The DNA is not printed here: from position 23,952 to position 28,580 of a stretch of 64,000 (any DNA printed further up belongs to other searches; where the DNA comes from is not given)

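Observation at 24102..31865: MacAB-like operon whose third gene is a 1442-aa ABC ATPase + DppB + DppC + M28 aminopeptidase megafusion with a degenerate nucleotide-binding domain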

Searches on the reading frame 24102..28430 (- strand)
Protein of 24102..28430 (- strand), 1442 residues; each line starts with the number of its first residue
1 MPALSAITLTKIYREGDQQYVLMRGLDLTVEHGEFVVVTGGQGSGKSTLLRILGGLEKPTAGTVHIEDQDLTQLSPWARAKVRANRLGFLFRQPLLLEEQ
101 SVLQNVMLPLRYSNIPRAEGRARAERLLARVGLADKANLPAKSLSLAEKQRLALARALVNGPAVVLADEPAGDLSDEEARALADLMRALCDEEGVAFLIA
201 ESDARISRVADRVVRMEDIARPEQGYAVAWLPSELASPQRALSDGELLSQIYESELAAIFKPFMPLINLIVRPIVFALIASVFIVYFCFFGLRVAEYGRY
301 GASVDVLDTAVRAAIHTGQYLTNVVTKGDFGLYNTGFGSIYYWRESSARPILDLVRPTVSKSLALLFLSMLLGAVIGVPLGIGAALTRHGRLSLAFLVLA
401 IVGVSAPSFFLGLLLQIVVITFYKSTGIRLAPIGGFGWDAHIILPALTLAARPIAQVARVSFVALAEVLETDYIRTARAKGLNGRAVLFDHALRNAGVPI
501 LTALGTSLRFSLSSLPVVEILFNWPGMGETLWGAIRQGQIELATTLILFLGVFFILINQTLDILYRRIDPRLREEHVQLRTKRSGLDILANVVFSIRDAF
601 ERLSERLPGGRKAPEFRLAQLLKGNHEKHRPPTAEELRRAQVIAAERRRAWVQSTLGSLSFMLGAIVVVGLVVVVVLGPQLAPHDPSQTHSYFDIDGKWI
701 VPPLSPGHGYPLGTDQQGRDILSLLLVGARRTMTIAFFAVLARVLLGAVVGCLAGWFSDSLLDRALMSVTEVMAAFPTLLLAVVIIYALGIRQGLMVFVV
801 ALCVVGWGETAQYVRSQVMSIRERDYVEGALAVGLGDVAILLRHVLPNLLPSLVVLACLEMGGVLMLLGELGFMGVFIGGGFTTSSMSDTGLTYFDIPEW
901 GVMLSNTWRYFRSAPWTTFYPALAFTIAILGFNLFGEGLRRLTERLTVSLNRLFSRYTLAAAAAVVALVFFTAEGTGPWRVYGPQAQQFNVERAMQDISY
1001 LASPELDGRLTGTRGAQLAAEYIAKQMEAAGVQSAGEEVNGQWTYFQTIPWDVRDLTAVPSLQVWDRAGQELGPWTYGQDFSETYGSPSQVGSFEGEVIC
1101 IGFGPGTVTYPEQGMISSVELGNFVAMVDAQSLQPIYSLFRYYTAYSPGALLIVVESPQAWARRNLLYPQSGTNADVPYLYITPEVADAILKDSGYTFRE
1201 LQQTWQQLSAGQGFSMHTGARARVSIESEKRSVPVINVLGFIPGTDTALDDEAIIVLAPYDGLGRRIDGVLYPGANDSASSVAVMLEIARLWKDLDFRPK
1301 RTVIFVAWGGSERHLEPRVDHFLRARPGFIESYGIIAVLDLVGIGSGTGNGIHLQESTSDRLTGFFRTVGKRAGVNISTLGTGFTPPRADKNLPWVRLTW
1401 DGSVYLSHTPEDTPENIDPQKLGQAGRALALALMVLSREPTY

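Call 6: search_protein_families(library=pfam, proteins=[window:24102-28430:-], max_evalue=0.01)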
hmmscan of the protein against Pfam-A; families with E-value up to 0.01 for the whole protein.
window:24102-28430:- (1442 aa): 5 families
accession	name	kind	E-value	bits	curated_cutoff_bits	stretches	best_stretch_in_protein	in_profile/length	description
PF00528.27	BPD_transp_1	-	2.6e-49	167.9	26.4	2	377-573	1-183/184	Binding-protein-dependent transport system inner membrane component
PF00005.33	ABC_tran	-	7.4e-29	101.5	25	1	24-171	2-136/137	ABC transporter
PF04389.22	Peptidase_M28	-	2.4e-17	63.8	21.3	1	1237-1430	1-190/193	Peptidase family M28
PF12911.12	OppC_N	-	3.6e-06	27.2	23.9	1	661-692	16-47/53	N-terminal TM domain of oligopeptide transport permease C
PF13191.12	AAA_16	-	0.00022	22.2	32.6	1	32-189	21-159/167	AAA ATPase domain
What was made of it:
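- On M28 co-catalytic zinc aminopeptidase: Pfam 2.4e-17 (call 6).
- Checked: Pfam (call 6) finds ABC_tran at 24-171, two BPD_transp_1 domains, OppC_N and Peptidase_M28 at 1237-1430.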

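Call 7: search_protein_families(library=ncbifam, proteins=[window:24102-28430:-], max_evalue=0.01)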
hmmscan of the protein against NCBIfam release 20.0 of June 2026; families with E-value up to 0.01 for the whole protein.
window:24102-28430:- (1442 aa): 209 families (the best 25 are shown)
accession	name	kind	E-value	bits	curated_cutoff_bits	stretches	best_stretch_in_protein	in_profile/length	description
NF045470.1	Opp2B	equivalog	1.1e-57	195.5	350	2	347-573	79-300/300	nickel ABC transporter permease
TIGR02211.1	LolD_lipo_ex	equivalog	1.2e-56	191.7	307.75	1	4-218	2-216/221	lipoprotein-releasing ABC transporter ATP-binding protein LolD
NF045476.1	Opp4C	equivalog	1.8e-52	178.3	350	1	662-941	17-273/278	oligopeptide ABC transporter permease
NF045473.1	Opp1C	equivalog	1e-50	172.6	350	1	662-941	8-261/267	nickel/cobalt ABC transporter permease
NF045474.1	Opp2C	equivalog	5.7e-50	170.1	300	1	706-941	16-233/236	nickel transporter permease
TIGR02790.1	nickel_nikC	equivalog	5.4e-49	167.1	358.45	1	665-941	5-255/258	nickel ABC transporter permease subunit NikC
NF045471.1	Opp3B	equivalog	4.5e-48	164.2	480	2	319-573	65-303/308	oligopeptide ABC transporter permease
NF008639.0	PRK11629.1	equivalog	4.6e-48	163.6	360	1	4-218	7-221/234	lipoprotein-releasing ABC transporter ATP-binding protein LolD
TIGR02982.1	heterocyst_DevA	subfamily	2.3e-45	154.9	295.8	1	8-218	6-216/220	ABC exporter ATP-binding subunit, DevA family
NF007826.0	PRK10535.1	equivalog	1.2e-43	149.4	966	1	5-218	6-218/648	macrolide ABC transporter ATP-binding protein/permease MacB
NF007738.0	PRK10417.1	equivalog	5.6e-43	147.4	335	1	659-941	9-265/277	nickel ABC transporter permease subunit NikC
TIGR02673.1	FtsE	equivalog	8e-43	146.6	264.85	1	8-218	3-212/214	cell division ATP-binding protein FtsE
TIGR03608.1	L_ocin_972_ABC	subfamily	2.1e-41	141.7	254.85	1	20-216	11-206/206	putative bacteriocin export ABC transporter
NF011662.0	PRK15082.1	equivalog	3.8e-41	141.4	484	1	651-941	30-294/303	glutathione ABC transporter permease GsiD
NF011661.0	PRK15081.1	equivalog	9.8e-40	136.9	463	1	345-573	81-304/306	glutathione ABC transporter permease GsiC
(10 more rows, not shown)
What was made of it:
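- On Type VII ABC (MacB/LolCDE/FtsEX) system: LolD, DevA and MacB NCBIfam models are the top hits, all below equivalog cutoffs (call 7).
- Closest known: DppBCDF/OppBCDF. Same: Two BPD_transp_1 domains with an OppC_N helix and canonical EAA loops (calls 6, 7).
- Closest known: DppBCDF/OppBCDF. Different: Scores are far below every NCBIfam equivalog cutoff (call 7).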

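Call 11: find_homologous_proteins(query=window:24102-28430:-, max_evalue=1e-20)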
Query window:24102-28430:- (1442 aa): 443 proteins with E <= 1e-20 among 8000 candidates; the best 120 are listed.
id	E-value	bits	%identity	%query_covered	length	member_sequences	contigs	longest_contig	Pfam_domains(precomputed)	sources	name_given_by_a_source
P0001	0.0e+0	3217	100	100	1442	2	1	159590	PF04389.23,PF00005.34,PF00528.28,PF12911.13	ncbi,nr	ncbi:MAG: ABC transporter permease subunit [Chloroflexi bacterium]|nr:ABC transporter permease subun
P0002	0.0e+0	1526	53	100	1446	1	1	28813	PF04389.23,PF00005.34,PF00528.28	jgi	-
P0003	0.0e+0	1458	50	100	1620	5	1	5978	PF04389.23,PF00005.34,PF00528.28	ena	-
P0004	0.0e+0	1436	50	100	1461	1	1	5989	PF04389.23,PF00005.34,PF00528.28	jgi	-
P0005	0.0e+0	1429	49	100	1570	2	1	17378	PF04389.23,PF00005.34,PF00528.28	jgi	-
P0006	0.0e+0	1427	49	100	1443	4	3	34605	PF04389.23,PF00005.34,PF00528.28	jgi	jgi:peptide/nickel transport system permease protein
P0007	0.0e+0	1426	50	100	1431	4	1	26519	PF04389.23,PF00005.34,PF00528.28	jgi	-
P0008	0.0e+0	1425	50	100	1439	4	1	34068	PF04389.23,PF00005.34,PF00528.28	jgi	jgi:ABC-type dipeptide/oligopeptide/nickel transport system permease component/predicted ABC-type tr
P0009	0.0e+0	1422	50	100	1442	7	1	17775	PF04389.23,PF00005.34,PF00528.28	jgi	jgi:ABC-type dipeptide/oligopeptide/nickel transport system permease subunit/ABC-type lipoprotein ex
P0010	0.0e+0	1421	49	100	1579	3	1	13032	PF01546.34,PF04389.23,PF00005.34,PF00528.28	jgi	jgi:ABC-type dipeptide/oligopeptide/nickel transport system permease subunit/predicted ABC-type tran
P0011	0.0e+0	1418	50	100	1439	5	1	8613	PF04389.23,PF00005.34,PF00528.28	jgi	jgi:ABC-type dipeptide/oligopeptide/nickel transport system permease component/ABC-type lipoprotein 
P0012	0.0e+0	1416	50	100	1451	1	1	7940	PF04389.23,PF00005.34,PF00528.28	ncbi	-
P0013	0.0e+0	1413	50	100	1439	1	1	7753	PF04389.23,PF00005.34,PF00528.28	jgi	jgi:peptide/nickel transport system permease protein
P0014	0.0e+0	1413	49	100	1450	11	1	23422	PF04389.23,PF00005.34,PF00528.28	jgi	-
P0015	0.0e+0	1413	49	100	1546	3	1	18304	PF04389.23,PF00005.34,PF00528.28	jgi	jgi:ABC-type dipeptide/oligopeptide/nickel transport system permease subunit/predicted ABC-type tran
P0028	0.0e+0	1387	49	100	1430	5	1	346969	PF04389.23,PF00005.34,PF00528.28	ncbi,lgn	-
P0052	0.0e+0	1264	46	100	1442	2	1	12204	PF04389.23,PF00005.34,PF00528.28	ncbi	-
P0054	0.0e+0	1232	52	82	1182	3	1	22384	PF04389.23,PF00528.28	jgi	-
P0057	2.0e-293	995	46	82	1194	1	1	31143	PF04389.23,PF00528.28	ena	-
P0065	2.7e-245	835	40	81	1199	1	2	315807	PF04389.23,PF00528.28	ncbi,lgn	-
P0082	2.1e-231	789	39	82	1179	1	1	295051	PF04389.23,PF00528.28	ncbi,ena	-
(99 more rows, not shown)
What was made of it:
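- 52 clusters share the four-domain architecture at 45-53% identity (call 11). 52 clusters from JGI, ENA, NCBI and Logan assemblies keep one ORF (call 11).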

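Call 16: find_encoding_contigs(protein=P0028, flank=10000, max_places=2)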
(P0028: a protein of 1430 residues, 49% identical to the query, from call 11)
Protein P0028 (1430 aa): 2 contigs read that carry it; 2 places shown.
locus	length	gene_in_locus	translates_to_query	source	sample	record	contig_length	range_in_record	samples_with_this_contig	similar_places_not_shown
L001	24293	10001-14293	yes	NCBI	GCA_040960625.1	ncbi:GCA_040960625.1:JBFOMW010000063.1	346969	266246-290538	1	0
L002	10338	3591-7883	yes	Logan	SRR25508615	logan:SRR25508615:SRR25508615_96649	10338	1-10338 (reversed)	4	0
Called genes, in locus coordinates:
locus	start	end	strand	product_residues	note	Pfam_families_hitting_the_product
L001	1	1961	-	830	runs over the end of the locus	PF00483:NTP_transferase, PF12804:NTP_transf_3, PF00132:Hexapep (faint), PF25084:LbH_EIF2B, PF25087:GMPPB_C, PF02878:PGM_PMM_I, PF02879:PGM_PMM_II, PF02880:PGM_PMM_III, +1 more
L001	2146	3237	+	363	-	PF14559:TPR_19 (faint), PF03734:YkuD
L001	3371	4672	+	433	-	PF01336:tRNA_anti-codon, PF00152:tRNA-synt_2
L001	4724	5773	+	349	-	PF02558:ApbA, PF08546:ApbA_C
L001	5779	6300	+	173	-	-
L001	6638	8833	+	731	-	PF12704:MacB_PCD, PF02687:FtsX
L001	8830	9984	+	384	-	PF25919:BSH_CusB (faint)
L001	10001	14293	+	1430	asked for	PF00005:ABC_tran, PF00528:BPD_transp_1, PF04389:Peptidase_M28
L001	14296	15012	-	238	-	-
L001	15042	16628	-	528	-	PF02638:GHL10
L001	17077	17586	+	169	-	PF02915:Rubrerythrin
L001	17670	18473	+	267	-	PF01965:DJ-1_PfpI, PF02915:Rubrerythrin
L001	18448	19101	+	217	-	PF02525:Flavodoxin_2, PF03358:FMN_red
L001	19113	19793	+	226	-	PF02190:LON_substr_bdg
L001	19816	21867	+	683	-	PF03190:Thioredox_DsbH, PF13098:Thioredoxin_2, PF13899:Thioredoxin_7, PF07221:GlcNAc_2-epim (faint)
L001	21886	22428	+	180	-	PF14512:TM1586_NiRdase (faint), PF00881:Nitroreductase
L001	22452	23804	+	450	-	PF00890:FAD_binding_2 (faint), PF01266:DAO (faint), PF03486:HI0933_like (faint), PF07992:Pyr_redox_2, PF13450:NAD_binding_8 (faint), PF13738:Pyr_redox_3 (faint), PF00070:Pyr_redox, PF02852:Pyr_redox_dim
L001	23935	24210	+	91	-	PF00462:Glutaredoxin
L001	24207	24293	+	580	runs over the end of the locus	PF01558:POR, PF01855:POR_N, PF17147:PFOR_II (weak)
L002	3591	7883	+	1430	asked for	PF00005:ABC_tran, PF00528:BPD_transp_1, PF04389:Peptidase_M28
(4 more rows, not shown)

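Call 17: find_encoding_contigs(protein=P0065, flank=10000, max_places=2)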
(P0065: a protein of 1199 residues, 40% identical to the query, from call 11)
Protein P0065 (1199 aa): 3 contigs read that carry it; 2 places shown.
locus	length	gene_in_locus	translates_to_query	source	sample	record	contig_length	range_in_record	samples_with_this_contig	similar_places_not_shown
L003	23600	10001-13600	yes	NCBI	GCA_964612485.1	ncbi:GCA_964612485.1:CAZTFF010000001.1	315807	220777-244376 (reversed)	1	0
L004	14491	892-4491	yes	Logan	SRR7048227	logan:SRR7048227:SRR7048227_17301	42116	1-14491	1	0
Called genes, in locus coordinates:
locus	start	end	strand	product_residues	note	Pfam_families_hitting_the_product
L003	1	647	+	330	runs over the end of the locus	PF07670:Gate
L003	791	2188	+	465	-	PF07969:Amidohydro_3 (weak), PF01979:Amidohydro_1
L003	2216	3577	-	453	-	PF00128:Alpha-amylase, PF16657:Malt_amylase_C (weak), PF22460:Neopullulanase-like_C (weak)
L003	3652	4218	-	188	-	PF00440:TetR_N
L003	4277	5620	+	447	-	PF04389:Peptidase_M28, PF01546:Peptidase_M20, PF07687:M20_dimer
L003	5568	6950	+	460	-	PF00282:Pyridoxal_deC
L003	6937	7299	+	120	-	PF01588:tRNA_bind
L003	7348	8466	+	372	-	PF01053:Cys_Met_Meta_PP, PF00266:Aminotran_5 (weak)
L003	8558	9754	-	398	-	PF01053:Cys_Met_Meta_PP, PF00155:Aminotran_1_2, PF01212:Beta_elim_lyase (faint), PF06838:Met_gamma_lyase (weak)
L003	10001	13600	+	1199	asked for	PF00528:BPD_transp_1, PF04389:Peptidase_M28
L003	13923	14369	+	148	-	PF14690:Zn_ribbon_ISL3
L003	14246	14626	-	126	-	PF12840:HTH_20, PF01022:HTH_5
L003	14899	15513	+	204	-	PF01726:LexA_DNA_bind, PF00717:Peptidase_S24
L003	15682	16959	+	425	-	PF17854:FtsK_alpha, PF01580:FtsK_SpoIIIE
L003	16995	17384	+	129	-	-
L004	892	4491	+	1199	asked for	PF00528:BPD_transp_1, PF04389:Peptidase_M28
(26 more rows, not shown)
